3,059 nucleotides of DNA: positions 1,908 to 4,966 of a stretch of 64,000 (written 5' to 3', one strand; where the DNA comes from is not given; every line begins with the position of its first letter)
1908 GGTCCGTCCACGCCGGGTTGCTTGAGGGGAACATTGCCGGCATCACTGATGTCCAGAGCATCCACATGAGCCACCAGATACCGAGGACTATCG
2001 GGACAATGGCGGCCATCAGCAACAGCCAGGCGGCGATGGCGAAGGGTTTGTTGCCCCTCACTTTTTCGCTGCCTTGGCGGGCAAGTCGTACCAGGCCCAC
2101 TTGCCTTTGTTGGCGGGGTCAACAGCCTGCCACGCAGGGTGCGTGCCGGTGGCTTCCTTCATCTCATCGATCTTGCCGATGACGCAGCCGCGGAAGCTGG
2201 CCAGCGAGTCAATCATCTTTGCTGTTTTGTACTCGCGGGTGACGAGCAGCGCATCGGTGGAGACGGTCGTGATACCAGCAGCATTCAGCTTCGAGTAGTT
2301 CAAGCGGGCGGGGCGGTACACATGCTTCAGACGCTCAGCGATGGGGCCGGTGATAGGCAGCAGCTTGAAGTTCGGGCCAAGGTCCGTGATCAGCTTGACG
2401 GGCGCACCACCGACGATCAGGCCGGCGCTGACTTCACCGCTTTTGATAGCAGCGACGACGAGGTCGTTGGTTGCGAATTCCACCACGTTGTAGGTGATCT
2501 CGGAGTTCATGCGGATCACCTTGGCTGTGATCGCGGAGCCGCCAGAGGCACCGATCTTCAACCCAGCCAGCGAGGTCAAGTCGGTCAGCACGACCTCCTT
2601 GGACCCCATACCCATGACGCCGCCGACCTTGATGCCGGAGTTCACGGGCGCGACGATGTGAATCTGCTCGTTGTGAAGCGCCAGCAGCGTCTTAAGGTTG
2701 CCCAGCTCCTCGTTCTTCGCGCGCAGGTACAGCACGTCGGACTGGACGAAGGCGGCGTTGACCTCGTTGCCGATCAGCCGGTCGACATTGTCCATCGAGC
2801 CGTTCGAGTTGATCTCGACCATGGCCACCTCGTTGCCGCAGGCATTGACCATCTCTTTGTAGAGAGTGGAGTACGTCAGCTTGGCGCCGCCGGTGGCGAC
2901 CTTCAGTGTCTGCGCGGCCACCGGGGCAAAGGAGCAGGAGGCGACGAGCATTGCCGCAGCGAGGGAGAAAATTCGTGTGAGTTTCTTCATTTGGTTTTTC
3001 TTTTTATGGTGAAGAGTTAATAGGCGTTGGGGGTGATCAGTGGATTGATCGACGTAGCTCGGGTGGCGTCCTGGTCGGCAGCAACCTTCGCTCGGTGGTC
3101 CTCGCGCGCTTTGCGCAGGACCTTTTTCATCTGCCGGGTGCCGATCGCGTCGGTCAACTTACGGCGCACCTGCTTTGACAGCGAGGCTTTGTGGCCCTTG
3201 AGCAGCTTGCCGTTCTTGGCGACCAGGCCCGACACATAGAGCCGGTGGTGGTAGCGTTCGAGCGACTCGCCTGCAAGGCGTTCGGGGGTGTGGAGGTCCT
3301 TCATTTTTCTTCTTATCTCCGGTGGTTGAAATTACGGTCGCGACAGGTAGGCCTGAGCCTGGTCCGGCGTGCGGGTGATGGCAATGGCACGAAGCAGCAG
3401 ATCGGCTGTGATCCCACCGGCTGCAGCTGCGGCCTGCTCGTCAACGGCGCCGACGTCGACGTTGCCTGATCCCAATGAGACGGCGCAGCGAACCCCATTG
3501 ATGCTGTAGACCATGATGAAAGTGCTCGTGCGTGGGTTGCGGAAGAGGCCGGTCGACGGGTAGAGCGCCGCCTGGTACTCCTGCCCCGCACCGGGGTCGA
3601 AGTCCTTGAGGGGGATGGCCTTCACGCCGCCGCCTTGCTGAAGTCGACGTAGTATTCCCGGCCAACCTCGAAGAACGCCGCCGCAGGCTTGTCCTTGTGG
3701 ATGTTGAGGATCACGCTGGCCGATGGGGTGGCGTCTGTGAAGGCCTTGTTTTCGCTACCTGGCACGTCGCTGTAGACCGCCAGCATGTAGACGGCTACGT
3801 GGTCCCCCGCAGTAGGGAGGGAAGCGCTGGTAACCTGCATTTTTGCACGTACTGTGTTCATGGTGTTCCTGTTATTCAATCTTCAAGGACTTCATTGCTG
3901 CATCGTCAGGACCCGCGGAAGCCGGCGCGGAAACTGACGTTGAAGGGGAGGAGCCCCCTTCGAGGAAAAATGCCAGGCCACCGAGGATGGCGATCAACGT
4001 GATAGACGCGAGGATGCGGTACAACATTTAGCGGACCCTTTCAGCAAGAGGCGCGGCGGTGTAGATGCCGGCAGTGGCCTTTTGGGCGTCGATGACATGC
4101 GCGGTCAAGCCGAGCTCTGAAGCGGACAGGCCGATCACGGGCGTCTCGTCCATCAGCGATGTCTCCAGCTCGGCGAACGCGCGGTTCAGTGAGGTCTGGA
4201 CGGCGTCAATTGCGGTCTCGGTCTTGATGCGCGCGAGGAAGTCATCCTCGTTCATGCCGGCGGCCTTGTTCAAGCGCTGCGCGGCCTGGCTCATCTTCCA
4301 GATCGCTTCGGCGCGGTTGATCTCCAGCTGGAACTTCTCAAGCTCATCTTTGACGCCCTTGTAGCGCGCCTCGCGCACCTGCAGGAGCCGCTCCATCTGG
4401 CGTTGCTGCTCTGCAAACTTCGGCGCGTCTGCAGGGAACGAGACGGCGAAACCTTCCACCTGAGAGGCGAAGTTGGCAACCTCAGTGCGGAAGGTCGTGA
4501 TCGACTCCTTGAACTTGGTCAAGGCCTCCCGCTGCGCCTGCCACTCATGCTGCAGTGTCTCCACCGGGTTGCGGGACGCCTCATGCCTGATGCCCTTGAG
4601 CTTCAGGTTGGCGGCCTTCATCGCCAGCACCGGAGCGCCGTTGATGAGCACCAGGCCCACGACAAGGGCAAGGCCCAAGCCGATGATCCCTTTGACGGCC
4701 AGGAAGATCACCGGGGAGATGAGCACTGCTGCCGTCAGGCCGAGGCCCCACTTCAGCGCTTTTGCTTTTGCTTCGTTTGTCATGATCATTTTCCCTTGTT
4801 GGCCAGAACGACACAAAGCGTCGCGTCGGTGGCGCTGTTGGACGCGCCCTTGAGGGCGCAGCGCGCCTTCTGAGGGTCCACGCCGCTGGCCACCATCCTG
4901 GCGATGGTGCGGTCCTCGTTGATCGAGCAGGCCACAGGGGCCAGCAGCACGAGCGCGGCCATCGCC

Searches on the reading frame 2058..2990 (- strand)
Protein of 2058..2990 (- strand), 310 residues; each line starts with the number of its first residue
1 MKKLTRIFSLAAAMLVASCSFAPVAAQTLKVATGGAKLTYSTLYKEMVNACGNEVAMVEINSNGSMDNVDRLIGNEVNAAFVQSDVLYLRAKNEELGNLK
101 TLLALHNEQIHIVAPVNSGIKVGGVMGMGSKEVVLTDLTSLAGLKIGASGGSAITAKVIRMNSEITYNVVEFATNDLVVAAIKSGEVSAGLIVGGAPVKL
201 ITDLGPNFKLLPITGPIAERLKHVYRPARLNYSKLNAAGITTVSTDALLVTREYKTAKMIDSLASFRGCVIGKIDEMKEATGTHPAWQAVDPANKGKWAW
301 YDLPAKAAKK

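Call 28: search_protein_families(library=pfam, proteins=[window:2058-2990:-], max_evalue=0.01)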
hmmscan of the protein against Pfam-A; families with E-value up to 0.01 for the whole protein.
window:2058-2990:- (310 aa): 1 family
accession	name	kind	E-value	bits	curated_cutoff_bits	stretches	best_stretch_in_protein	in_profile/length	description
PF16868.10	NMT1_3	-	1.5e-07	31.8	27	1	42-207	12-181/289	NMT1-like family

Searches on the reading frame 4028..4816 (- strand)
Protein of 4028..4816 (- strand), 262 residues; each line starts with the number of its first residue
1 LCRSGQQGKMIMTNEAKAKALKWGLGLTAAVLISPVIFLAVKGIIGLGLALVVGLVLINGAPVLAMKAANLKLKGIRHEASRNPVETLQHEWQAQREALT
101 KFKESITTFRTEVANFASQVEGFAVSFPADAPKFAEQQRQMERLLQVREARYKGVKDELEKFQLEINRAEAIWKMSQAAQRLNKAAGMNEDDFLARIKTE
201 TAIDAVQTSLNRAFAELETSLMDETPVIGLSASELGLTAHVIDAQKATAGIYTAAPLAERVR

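Call 28: search_protein_families(library=pfam, proteins=[window:4028-4816:-], max_evalue=0.01)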
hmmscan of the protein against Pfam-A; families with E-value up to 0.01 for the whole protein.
window:4028-4816:- (262 aa): 1 family
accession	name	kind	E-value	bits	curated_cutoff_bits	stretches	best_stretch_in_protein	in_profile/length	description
PF09787.14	Golgin_A5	-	0.00036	20.6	31.7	1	80-222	44-180/305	Golgin subfamily A member 5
